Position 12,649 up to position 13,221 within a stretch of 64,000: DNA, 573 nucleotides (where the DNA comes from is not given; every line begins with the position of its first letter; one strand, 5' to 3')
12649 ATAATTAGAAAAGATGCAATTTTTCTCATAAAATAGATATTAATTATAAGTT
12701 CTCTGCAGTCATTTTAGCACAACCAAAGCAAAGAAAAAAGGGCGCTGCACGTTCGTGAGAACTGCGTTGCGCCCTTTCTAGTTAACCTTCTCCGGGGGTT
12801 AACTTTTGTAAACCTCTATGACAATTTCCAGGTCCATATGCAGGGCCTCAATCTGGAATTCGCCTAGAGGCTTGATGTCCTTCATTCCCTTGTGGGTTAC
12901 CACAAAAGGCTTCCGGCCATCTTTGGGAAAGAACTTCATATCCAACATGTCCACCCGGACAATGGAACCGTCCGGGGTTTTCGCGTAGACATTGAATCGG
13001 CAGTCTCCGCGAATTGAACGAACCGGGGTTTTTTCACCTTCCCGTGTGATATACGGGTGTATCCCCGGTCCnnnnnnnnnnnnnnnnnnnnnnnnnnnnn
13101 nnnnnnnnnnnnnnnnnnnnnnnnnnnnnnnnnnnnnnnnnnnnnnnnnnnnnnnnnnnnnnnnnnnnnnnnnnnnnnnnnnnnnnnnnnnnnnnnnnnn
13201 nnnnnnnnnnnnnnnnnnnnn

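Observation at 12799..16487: Operon of three orphan, Trp-rich polytopic membrane proteins with internal repeats (candidate novel envelope or host-contact module)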

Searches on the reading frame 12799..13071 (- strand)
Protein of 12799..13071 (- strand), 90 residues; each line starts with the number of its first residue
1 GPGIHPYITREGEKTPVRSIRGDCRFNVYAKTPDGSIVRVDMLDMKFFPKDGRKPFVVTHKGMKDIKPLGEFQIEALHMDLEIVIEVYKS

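Call 100: search_solved_structures(query=A9, max_evalue=10)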
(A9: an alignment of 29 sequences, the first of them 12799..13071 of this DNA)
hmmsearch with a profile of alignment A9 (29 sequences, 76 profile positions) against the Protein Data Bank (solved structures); distinct sequences matched with E-value up to 10: 7.
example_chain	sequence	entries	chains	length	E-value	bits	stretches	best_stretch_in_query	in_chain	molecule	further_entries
1wlc_A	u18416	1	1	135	0.018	18.7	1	10-46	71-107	Congerin II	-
1wld_A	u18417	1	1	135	0.018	18.7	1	10-46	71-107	CONGERIN II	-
1wlw_A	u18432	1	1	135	0.021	18.4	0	10-46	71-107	Congerin II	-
1is3_A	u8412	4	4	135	0.021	18.4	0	10-46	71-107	CONGERIN II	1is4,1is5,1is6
3ak0_A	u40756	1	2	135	0.089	16.4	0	4-57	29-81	Ancestral congerin Con-anc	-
3ajz_A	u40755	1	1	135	0.14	15.8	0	5-46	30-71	Ancestral congerin Con-anc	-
5z1v_A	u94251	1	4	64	0.48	14.1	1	7-45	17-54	AvrPib protein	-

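Call 101: search_protein_families(library=pfam, alignment_id=A9, max_evalue=5)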
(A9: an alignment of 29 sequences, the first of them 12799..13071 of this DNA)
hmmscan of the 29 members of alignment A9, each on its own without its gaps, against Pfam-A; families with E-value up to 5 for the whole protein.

A. member 1, window:12799-13071:- (90 aa): 0 families

B. families by the number of members that match (of 29 scanned): 13 families
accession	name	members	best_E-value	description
PF20731.2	RE_NgoFVII_C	2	0.034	NgoFVII C-terminal B3-like DNA-binding domain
PF03621.18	MbtH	2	0.038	MbtH-like protein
PF08837.16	DUF1810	1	0.03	Protein of unknown function (DUF1810)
PF10893.13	Phage_186_Fil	1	0.03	Bacteriophage 186, Fil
PF05273.18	Pox_RNA_Pol_22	1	0.036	Poxvirus RNA polymerase 22 kDa subunit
PF14326.11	DUF4384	1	0.055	Domain of unknown function (DUF4384)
PF22810.2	LPMO_AA14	1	0.12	Lytic polysaccharide monooxygenase AA14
PF22495.2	HTH_92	1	0.13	RsaL-like HTH domain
PF18529.7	MIX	1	0.13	Mitochondrial membrane-anchored proteins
PF18359.7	Tudor_5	1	0.14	Histone methyltransferase Tudor domain 1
PF12111.13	PNPase_C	1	0.14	Polyribonucleotide phosphorylase C terminal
PF08401.16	ArdcN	1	0.2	N-terminal domain of anti-restriction factor ArdC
PF08603.16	CAP_C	1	0.27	Adenylate cyclase associated (CAP) C terminal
